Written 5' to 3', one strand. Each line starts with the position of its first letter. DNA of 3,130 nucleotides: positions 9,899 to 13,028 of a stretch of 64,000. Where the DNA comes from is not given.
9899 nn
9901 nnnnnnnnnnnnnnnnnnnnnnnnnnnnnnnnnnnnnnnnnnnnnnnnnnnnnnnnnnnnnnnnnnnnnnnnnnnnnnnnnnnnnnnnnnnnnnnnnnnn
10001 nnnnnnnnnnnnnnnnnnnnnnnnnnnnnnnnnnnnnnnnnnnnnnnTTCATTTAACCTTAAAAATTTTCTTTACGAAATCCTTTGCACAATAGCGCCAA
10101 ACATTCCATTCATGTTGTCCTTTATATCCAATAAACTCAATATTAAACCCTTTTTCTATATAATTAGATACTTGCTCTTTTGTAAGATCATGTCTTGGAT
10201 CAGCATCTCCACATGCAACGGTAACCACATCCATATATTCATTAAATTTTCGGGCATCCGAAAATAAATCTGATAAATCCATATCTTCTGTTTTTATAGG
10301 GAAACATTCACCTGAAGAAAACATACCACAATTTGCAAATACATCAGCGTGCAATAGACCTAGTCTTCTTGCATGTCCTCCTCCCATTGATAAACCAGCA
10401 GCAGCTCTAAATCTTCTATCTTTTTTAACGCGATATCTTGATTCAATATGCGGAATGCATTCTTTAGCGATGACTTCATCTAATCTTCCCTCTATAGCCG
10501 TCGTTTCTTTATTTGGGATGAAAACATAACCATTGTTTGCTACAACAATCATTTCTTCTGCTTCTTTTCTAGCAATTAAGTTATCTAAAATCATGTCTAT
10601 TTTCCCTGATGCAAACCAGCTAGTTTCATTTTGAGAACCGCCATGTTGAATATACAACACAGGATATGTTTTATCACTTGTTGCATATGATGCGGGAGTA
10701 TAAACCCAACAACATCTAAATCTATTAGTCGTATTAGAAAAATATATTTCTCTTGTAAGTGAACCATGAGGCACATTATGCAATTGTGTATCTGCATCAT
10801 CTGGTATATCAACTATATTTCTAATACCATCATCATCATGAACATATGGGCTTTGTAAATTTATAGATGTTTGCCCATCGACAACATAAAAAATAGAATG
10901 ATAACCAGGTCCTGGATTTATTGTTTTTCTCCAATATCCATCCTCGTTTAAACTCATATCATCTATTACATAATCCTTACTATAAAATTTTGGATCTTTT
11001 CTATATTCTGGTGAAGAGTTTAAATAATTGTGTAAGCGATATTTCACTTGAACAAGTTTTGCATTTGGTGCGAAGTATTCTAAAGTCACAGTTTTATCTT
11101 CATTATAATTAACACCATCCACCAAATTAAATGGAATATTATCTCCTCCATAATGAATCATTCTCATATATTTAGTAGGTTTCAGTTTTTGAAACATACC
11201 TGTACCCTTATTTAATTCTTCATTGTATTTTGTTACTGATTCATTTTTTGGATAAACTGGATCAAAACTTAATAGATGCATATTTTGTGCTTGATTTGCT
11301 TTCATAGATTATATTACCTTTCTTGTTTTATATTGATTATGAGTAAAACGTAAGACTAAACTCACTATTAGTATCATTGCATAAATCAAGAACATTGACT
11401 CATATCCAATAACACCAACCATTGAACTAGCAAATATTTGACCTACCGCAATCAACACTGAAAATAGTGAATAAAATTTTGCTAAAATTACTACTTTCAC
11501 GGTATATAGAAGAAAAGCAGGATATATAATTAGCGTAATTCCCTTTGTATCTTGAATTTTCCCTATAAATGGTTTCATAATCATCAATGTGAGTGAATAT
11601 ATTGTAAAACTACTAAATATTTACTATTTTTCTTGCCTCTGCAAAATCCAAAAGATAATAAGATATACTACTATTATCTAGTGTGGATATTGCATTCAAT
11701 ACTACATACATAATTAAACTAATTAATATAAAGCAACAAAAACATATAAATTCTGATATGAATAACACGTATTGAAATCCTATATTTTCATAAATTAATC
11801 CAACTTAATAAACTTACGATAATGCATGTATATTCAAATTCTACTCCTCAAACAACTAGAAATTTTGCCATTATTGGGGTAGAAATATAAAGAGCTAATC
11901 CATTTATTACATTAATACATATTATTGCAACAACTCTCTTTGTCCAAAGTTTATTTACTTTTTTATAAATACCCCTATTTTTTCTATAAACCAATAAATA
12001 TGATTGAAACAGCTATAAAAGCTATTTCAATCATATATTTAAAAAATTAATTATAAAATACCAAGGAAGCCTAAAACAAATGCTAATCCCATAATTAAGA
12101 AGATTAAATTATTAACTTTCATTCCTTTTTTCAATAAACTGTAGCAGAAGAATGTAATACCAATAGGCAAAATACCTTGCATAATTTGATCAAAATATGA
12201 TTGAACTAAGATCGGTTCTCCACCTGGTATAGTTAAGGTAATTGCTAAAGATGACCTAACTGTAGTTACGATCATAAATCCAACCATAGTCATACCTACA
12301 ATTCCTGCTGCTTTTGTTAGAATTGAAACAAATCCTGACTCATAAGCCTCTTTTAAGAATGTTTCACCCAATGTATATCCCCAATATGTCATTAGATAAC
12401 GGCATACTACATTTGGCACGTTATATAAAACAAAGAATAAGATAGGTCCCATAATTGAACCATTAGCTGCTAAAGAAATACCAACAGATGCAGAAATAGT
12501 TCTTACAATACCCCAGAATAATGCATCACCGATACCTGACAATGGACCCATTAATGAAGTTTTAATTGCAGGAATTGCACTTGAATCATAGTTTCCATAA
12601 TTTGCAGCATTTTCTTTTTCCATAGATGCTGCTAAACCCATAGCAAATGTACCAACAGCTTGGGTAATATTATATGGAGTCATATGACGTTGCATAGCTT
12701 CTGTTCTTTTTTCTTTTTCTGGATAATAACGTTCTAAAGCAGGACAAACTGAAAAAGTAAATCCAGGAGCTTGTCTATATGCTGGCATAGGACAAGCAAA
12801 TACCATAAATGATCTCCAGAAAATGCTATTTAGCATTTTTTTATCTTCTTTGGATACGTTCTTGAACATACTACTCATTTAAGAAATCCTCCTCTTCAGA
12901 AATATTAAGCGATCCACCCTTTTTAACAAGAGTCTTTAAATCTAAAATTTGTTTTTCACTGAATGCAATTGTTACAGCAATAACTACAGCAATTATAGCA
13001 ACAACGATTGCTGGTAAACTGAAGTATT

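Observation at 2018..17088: Candidate undescribed catabolic system: mannose-family PTS and phospho-ketose cleavage pathway co-transcribed with four cytoplasmic esterases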

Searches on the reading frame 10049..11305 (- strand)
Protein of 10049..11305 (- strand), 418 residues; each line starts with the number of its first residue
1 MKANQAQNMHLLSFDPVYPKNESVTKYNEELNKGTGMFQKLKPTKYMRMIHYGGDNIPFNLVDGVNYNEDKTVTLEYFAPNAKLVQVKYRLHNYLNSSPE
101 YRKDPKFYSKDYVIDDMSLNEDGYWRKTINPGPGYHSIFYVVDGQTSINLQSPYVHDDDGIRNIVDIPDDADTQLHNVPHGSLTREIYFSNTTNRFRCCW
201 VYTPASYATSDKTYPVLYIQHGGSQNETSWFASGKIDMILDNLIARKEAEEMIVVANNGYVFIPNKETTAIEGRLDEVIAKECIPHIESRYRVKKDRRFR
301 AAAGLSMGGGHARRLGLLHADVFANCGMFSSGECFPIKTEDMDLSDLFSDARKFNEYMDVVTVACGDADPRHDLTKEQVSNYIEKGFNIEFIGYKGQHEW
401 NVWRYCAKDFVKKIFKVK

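Call 3: search_protein_families(library=pfam, proteins=[window:10049-11305:-])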
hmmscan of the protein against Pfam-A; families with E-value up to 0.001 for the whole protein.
window:10049-11305:- (418 aa): 1 family
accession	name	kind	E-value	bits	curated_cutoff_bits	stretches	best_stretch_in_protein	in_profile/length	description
PF00756.26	Esterase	-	6.1e-16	59.4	22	1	190-330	1-147/251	Putative esterase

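Call 5: search_protein_families(library=ncbifam, proteins=[window:10049-11305:-], max_evalue=0.001)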
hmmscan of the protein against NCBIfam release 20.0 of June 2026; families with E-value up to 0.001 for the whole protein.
window:10049-11305:- (418 aa): 4 families
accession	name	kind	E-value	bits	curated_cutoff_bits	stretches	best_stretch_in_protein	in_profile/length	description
NF041944.1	Xylase_Ferestase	equivalog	1.5e-35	122.6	1200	1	120-416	400-694/694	bifunctional endo-1,4-beta-xylanase/feruloyl esterase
NF058612.1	GTNG0744Estse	equivalog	4.3e-08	33.4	450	1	185-405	10-230/242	GTNG_0744 family esterase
NF050058.1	e_dPHAscl_type1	hypoth_equivalog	5.1e-08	32.7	150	1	196-332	7-138/276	extracellular catalytic domain type 1 short-chain-length polyhydroxyalkanoate depolymerase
TIGR01840.1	esterase_phb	subfamily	0.00017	21.1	107.85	1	276-362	75-159/213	PHB depolymerase family esterase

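Call 7: find_encoding_contigs(protein=window:10049-11305:-, flank=10000, max_places=6)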
Protein window:10049-11305:- (418 aa): no gene with exactly this product is on record in the collection.

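Call 23: search_solved_structures(query=window:10049-11305:-, max_evalue=0.001)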
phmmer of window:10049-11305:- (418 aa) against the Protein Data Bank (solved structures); distinct sequences matched with E-value up to 0.001: 21.
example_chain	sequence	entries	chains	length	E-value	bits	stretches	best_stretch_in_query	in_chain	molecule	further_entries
7b5v_A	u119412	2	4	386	6.6e-47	163.9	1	116-416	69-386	Carbohydrate Esterase family 1 protein with an N-terminal carbohydrate binding module fami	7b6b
6mou_A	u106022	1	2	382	6.2e-46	160.7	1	116-418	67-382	Isoamylase N-terminal domain protein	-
6ne9_A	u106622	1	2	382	1e-45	160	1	116-416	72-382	Isoamylase protein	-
6mot_A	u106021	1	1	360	1.4e-45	159.5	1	116-416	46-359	Isoamylase N-terminal domain protein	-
6rzo_B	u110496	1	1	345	2.7e-37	132.2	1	117-416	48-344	Ferulic acid esterase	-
6rzo_A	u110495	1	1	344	4.1e-37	131.7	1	117-415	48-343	Ferulic acid esterase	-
8bbp_A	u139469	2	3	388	5.6e-33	118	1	114-417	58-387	Ferulic acid esterase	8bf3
8bbp_B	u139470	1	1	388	8.6e-33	117.4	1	114-417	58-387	Ferulic acid esterase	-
6rzn_A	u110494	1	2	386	1.4e-32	116.7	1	114-416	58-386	Ferulic acid esterase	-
1jjf_A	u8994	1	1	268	1.3e-29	106.9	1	169-410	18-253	ENDO-1,4-BETA-XYLANASE Z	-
1jt2_A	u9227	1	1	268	3.4e-29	105.5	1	169-410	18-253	PROTEIN (ENDO-1,4-BETA-XYLANASE Z)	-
5vol_A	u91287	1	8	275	2.1e-22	83.2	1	184-331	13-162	Putative esterase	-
7xrt_A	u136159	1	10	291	8.6e-22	81.2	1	196-350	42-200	Ferulic acid esterase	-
7xrv_A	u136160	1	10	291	2.3e-21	79.8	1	196-350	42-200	Ferulic acid esterase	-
8z91_A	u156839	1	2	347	4.8e-15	58.9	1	199-326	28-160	Esterase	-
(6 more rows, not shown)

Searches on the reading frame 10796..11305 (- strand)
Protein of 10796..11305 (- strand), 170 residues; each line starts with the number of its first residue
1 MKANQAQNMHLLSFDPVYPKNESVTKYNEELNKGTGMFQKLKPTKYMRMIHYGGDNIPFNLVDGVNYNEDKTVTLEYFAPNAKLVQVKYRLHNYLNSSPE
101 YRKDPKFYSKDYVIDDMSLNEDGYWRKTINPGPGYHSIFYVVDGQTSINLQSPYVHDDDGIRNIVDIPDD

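Call 60: search_protein_families(library=pfam, proteins=[window:10796-11305:-], max_evalue=1)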
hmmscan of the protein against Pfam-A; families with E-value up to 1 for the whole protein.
seq(170 aa): 2 families
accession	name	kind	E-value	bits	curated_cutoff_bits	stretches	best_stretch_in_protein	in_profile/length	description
PF16561.11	AMPK1_CBM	-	0.003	18.2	26.8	1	121-167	32-79/85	Glycogen recognition site of AMP-activated protein kinase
PF02922.24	CBM_48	-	0.045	14.5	22.4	1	64-88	3-28/83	Carbohydrate-binding module 48 (Isoamylase N-terminal domain)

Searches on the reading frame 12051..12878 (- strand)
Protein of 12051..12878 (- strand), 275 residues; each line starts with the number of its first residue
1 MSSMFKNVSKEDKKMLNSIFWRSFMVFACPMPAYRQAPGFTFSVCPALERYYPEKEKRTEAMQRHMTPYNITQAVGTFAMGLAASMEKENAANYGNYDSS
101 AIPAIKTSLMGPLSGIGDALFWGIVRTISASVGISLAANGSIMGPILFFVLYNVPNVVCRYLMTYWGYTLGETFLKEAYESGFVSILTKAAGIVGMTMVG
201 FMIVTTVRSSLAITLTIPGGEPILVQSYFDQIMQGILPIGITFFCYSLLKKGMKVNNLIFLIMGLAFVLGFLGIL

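Call 4: search_protein_families(library=pfam, proteins=[window:12051-12878:-])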
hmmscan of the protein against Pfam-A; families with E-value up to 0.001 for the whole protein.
window:12051-12878:- (275 aa): 1 family
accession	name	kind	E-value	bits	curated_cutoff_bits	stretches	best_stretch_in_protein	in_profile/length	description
PF03613.19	EIID-AGA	-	1.9e-81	273.6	25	1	12-275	3-265/265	PTS system mannose/fructose/sorbose family IID component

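Call 6: search_protein_families(library=ncbifam, proteins=[window:12051-12878:-], max_evalue=0.001)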
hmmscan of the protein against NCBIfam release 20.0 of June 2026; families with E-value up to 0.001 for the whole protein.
window:12051-12878:- (275 aa): 4 families
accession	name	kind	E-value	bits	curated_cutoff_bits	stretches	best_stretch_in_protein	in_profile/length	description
TIGR00828.1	EIID-AGA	subfamily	1.1e-55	188.9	292.75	1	13-274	5-270/271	mannose/fructose/sorbose PTS transporter subunit IID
NF008315.0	PRK11103.1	subfamily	1.8e-52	178.4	365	1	9-274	11-276/283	PTS mannose transporter subunit IID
NF007359.1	PRK09855.1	equivalog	1.2e-44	153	400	1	22-275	12-259/259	PTS galactosamine transporter subunit IID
NF040760.1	AgaE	equivalog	7.1e-38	130.5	500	1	12-274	37-291/292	PTS N-acetylgalactosamine transporter subunit IID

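Call 9: find_encoding_contigs(protein=window:12051-12878:-, flank=10000, max_places=6)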
Protein window:12051-12878:- (275 aa): 1 contig read that carries it; 1 place shown.
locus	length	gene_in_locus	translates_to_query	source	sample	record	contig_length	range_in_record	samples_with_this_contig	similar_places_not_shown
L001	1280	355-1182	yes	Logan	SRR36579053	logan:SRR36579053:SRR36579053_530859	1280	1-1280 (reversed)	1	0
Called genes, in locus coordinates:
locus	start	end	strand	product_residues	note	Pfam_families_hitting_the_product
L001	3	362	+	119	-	?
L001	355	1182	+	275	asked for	PF03613:EIID-AGA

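Call 47: search_dna_similar(query=window:12051-12878:-, collection=plasmids, mode=protein, max_rows=15)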
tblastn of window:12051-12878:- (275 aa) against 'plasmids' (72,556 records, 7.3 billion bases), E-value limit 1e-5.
Records with a match: 392; places in all: 510; records where one place covers at least 80% of the query: 387.
Best place of each record, by identity: <60% 392.
By first word of the organism name: Enterococcus 188; Lactiplantibacillus 46; Bacillus 39; Lacticaseibacillus 31; Klebsiella 14; Clostridium 12; Escherichia 11; Pediococcus 11; Listeria 5; Ligilactobacillus 4; and 21 more.
By predicted mobility (MOB-suite, as given by PLSDB): conjugative 202; non-mobilizable 120; mobilizable 70.
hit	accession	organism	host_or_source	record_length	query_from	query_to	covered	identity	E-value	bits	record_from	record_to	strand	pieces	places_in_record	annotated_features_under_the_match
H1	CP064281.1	Enterococcus faecium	Homo sapiens,cell culture,clinical ...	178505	13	275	96%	43.8%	9e-58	205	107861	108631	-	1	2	none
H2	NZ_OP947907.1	Enterococcus faecium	-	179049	13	275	96%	43.8%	9e-58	205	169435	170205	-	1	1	PTS system mannose/fructose/sorbose family transporter subunit IID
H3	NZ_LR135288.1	Enterococcus faecium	-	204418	13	275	96%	43.8%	9e-58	205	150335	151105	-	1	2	PTS system mannose/fructose/sorbose family transporter subunit IID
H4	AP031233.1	Enterococcus faecium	-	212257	13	275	96%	43.8%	9e-58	205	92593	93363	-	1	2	PTS system mannose/fructose/sorbose family transporter subunit IID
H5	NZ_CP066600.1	Enterococcus faecium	Homo sapiens,cell culture,rectal swab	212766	13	275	96%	43.8%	9e-58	205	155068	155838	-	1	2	PTS system mannose/fructose/sorbose family transporter subunit IID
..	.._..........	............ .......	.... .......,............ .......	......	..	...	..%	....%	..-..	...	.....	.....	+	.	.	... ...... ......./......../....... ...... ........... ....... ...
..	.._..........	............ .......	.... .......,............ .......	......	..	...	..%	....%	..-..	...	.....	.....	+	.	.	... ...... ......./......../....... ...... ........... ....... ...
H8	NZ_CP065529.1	Enterococcus faecium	Homo sapiens,rectal swab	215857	13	275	96%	43.8%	9e-58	205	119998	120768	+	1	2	PTS system mannose/fructose/sorbose family transporter subunit IID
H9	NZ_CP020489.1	Enterococcus faecium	Homo sapiens,human,urine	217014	13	275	96%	43.8%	9e-58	205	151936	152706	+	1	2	PTS system mannose/fructose/sorbose family transporter subunit IID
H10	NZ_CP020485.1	Enterococcus faecium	Homo sapiens,human,urine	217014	13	275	96%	43.8%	9e-58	205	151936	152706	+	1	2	PTS system mannose/fructose/sorbose family transporter subunit IID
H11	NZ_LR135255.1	Enterococcus faecium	-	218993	13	275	96%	43.8%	9e-58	205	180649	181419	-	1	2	PTS system mannose/fructose/sorbose family transporter subunit IID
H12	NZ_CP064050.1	Enterococcus faecium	Homo sapiens,rectal swab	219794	13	275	96%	43.8%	9e-58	205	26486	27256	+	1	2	PTS system mannose/fructose/sorbose family transporter subunit IID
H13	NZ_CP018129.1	Enterococcus faecium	Homo sapiens,feces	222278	13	275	96%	43.8%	9e-58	205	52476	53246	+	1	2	PTS system mannose/fructose/sorbose family transporter subunit IID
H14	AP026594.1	Enterococcus faecium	Homo sapiens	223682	13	275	96%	43.8%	9e-58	205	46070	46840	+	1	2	PTS sugar transporter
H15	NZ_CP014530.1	Enterococcus faecium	Homo sapiens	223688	13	275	96%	43.8%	9e-58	205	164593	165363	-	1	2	PTS system mannose/fructose/sorbose family transporter subunit IID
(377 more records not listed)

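Call 49: get_annotated_region(hit=H3, flank=8000)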
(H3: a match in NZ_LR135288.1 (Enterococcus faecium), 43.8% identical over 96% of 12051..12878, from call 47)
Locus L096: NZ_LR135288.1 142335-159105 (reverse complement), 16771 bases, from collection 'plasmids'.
description: Enterococcus faecium isolate E7199 plasmid 2
organism: Enterococcus faecium (NCBI taxid 1352)
taxonomy: Bacteria; Bacillota; Bacilli; Lactobacillales; Enterococcaceae; Enterococcus; Enterococcus faecium
host: -; source: -; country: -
typing (MOB-suite, as given by PLSDB): non-mobilizable; replicon rep_cluster_893
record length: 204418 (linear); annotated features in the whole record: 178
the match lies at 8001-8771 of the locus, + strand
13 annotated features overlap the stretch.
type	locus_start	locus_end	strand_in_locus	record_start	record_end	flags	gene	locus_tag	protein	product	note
CDS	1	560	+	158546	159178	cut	-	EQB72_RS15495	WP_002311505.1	HAD family phosphatase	-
CDS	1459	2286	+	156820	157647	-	-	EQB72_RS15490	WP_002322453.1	helix-turn-helix domain-containing protein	-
CDS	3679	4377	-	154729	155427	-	-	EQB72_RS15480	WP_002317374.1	GntR family transcriptional regulator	-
CDS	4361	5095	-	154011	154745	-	-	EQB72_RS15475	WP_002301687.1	GntR family transcriptional regulator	-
CDS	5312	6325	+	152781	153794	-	-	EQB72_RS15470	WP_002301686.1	SIS domain-containing protein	GO:0005975 - carbohydrate metabolic process [Evidence IEA]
CDS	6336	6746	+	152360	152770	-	-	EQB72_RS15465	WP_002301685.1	PTS fructose transporter subunit IIA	-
CDS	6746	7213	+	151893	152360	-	-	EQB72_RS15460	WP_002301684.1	PTS sugar transporter subunit IIB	GO:0008643 - carbohydrate transport [Evidence IEA]; GO:0009401 - phosphoenolpyruvate-dependent sugar phosphotransferase ...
CDS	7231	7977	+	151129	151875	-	-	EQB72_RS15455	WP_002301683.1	PTS sugar transporter subunit IIC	GO:0034219 - carbohydrate transmembrane transport [Evidence IEA]; GO:0009401 - phosphoenolpyruvate-dependent sugar ...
CDS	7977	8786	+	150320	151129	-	-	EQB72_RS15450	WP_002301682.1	PTS system mannose/fructose/sorbose family transporter subunit IID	GO:0008643 - carbohydrate transport [Evidence IEA]; GO:0009401 - phosphoenolpyruvate-dependent sugar phosphotransferase ...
CDS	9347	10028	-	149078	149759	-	-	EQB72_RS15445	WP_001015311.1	IS6-like element IS1216 family transposase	GO:0006313 - DNA transposition [Evidence IEA]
CDS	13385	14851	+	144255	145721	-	-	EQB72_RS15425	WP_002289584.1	glycoside hydrolase family 1 protein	GO:0005975 - carbohydrate metabolic process [Evidence IEA]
CDS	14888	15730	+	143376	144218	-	-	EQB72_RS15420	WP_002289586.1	PRD domain-containing protein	GO:0006355 - regulation of DNA-templated transcription [Evidence IEA]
CDS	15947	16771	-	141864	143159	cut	-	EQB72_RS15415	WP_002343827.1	ISL3 family transposase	-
